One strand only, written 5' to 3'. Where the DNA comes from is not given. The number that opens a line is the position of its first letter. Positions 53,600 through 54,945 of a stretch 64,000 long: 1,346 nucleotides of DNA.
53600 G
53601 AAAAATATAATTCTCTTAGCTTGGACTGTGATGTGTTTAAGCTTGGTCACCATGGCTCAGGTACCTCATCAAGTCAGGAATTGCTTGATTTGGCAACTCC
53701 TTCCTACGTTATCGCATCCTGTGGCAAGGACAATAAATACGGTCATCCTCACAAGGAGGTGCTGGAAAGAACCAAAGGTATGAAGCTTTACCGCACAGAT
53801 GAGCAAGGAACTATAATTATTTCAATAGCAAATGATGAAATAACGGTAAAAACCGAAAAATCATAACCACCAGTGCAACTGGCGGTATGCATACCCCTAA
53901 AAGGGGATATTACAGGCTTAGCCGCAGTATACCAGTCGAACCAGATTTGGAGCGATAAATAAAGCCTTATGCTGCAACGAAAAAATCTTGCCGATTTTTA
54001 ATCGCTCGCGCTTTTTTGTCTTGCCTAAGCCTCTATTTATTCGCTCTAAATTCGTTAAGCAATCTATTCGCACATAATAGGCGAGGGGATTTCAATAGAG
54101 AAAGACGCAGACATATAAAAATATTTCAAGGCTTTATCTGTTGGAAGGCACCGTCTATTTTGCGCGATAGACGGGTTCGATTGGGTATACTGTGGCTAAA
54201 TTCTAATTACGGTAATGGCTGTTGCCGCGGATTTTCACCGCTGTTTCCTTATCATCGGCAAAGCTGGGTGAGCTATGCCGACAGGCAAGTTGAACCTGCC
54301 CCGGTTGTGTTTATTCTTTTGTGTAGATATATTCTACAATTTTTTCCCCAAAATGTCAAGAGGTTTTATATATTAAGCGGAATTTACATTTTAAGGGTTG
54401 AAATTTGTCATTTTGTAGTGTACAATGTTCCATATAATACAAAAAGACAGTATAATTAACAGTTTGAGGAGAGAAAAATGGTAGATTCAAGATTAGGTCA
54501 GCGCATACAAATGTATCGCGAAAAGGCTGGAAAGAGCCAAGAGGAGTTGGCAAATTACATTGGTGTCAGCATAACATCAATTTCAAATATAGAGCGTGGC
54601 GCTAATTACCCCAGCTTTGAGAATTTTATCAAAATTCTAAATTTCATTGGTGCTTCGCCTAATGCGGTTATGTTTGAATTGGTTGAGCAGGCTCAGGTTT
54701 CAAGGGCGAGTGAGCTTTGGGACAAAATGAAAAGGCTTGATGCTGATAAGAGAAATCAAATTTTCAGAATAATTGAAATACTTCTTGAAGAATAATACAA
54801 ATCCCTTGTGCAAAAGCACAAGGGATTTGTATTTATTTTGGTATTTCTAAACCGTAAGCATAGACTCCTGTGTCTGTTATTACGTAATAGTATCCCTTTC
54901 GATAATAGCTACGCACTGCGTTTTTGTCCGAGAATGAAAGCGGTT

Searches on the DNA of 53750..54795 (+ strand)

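Call 4: search_rna_families(source=window, start=53750, end=54500, threshold=evalue, max_evalue=10, show_alignments=3)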
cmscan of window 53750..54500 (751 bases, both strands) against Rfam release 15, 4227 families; matches with E-value up to 10: 3.
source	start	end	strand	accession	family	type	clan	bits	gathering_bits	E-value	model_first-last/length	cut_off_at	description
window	54163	54294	-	RF00174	Cobalamin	Cis-reg; riboswitch;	CL00101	18.7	31.5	0.018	1-189/189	no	Cobalamin riboswitch aptamer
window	54096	54158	+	RF01288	snoR31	Gene; snRNA; snoRNA; CD-box;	-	18.7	44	3.4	1-93/93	no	Small nucleolar RNA snoR31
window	54265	54350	+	RF01494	rliD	Gene; antisense;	-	13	50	0.47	110-198/327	no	Listeria sRNA rliD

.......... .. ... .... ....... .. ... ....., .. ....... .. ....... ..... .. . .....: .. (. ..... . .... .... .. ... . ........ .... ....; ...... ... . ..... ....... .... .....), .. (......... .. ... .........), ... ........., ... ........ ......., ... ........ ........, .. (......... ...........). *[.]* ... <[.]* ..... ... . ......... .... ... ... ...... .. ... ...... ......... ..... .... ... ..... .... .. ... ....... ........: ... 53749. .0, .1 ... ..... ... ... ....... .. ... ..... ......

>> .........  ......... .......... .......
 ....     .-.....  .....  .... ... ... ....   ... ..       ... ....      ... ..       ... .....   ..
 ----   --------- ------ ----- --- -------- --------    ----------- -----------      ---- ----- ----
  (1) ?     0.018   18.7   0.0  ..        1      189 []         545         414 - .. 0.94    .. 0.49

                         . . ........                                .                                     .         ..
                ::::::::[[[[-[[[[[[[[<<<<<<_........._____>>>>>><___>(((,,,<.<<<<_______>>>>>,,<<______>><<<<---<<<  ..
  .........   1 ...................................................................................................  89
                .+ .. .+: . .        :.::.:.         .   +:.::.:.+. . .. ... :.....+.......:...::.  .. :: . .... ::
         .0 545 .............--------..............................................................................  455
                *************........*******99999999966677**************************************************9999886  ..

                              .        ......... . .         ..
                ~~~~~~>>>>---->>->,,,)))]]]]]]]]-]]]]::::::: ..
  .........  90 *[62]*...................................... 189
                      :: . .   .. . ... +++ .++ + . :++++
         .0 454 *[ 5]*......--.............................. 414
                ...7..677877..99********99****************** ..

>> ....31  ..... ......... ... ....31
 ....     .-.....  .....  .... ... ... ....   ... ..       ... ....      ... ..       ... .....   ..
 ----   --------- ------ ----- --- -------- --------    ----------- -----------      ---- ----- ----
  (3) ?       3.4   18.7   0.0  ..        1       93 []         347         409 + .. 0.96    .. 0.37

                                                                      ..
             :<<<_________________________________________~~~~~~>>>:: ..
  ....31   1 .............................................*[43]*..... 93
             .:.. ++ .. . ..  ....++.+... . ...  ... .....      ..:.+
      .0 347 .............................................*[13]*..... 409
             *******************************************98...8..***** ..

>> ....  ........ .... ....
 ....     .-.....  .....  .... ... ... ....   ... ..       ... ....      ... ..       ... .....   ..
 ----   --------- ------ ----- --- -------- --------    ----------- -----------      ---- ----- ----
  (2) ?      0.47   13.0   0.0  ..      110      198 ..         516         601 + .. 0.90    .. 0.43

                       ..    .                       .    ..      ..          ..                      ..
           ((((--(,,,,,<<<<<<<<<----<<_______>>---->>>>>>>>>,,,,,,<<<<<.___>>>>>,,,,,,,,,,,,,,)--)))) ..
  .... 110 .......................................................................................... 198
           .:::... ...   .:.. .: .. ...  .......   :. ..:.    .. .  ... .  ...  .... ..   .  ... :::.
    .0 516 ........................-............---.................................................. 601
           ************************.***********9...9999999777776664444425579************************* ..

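Call 11: search_dna_similar(query=window:53860-54330:+, collection=plasmids, mode=distant)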
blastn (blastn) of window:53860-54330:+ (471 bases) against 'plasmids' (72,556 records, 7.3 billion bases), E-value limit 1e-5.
No match.

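Call 25: search_rna_families(sources=[L001, L005, L008, L009], threshold=gathering, show_alignments=3)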
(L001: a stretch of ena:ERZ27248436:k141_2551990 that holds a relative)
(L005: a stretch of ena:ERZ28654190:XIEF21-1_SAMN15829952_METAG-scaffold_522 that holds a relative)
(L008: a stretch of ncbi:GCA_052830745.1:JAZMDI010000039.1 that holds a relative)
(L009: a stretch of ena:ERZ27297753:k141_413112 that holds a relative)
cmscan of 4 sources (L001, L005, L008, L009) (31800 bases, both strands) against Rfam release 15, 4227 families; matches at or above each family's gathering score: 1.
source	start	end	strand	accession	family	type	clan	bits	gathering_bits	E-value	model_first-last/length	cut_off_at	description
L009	3803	3879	+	RF01689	AdoCbl-II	Cis-reg; riboswitch;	CL00101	42.5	36.5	3.9e-07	1-81/81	no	AdoCbl-II (Cobalamin/B12) riboswitch aptamer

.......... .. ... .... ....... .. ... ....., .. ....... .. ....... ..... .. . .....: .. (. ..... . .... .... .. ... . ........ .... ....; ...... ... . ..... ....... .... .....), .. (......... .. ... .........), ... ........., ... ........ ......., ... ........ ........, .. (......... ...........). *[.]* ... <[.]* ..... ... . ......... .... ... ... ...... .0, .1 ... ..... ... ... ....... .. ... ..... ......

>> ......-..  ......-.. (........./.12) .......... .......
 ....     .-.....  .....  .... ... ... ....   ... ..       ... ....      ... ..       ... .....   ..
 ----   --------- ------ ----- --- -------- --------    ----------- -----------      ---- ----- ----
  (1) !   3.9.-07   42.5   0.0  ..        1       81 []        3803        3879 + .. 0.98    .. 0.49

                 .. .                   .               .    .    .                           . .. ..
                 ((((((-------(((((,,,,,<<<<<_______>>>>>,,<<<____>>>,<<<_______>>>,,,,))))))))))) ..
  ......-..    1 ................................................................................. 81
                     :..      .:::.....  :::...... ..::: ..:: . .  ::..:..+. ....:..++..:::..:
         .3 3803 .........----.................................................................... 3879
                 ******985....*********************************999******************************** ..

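Call 27: search_dna_similar(query=window:53918-54199:+, collection=phages, mode=distant, max_evalue=0.01)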
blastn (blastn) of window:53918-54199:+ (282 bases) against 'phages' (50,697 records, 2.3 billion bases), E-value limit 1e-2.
No match.

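Call 39: search_rna_families(source=L008, start=3570, end=4010, threshold=evalue, max_evalue=1, show_alignments=2)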
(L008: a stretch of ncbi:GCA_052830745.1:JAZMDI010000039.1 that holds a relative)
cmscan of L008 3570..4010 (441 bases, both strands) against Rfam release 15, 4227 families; matches with E-value up to 1: 3.
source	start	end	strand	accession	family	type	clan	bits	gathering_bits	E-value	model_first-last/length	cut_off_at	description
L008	3787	3866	+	RF01482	AdoCbl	Cis-reg; riboswitch;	CL00101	25.9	50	0.0099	22-99/149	no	AdoCbl (Cobalamin/B12) riboswitch aptamer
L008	3910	3960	+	RF02398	sau-6072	Gene; sRNA;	-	22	50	0.043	1-53/53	no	Staphylococcus sRNA sau-6072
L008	3923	4010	+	RF03933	MIR6445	Gene; miRNA;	-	18.4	100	0.56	1-86/117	3'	MIR6445 microRNA precursor family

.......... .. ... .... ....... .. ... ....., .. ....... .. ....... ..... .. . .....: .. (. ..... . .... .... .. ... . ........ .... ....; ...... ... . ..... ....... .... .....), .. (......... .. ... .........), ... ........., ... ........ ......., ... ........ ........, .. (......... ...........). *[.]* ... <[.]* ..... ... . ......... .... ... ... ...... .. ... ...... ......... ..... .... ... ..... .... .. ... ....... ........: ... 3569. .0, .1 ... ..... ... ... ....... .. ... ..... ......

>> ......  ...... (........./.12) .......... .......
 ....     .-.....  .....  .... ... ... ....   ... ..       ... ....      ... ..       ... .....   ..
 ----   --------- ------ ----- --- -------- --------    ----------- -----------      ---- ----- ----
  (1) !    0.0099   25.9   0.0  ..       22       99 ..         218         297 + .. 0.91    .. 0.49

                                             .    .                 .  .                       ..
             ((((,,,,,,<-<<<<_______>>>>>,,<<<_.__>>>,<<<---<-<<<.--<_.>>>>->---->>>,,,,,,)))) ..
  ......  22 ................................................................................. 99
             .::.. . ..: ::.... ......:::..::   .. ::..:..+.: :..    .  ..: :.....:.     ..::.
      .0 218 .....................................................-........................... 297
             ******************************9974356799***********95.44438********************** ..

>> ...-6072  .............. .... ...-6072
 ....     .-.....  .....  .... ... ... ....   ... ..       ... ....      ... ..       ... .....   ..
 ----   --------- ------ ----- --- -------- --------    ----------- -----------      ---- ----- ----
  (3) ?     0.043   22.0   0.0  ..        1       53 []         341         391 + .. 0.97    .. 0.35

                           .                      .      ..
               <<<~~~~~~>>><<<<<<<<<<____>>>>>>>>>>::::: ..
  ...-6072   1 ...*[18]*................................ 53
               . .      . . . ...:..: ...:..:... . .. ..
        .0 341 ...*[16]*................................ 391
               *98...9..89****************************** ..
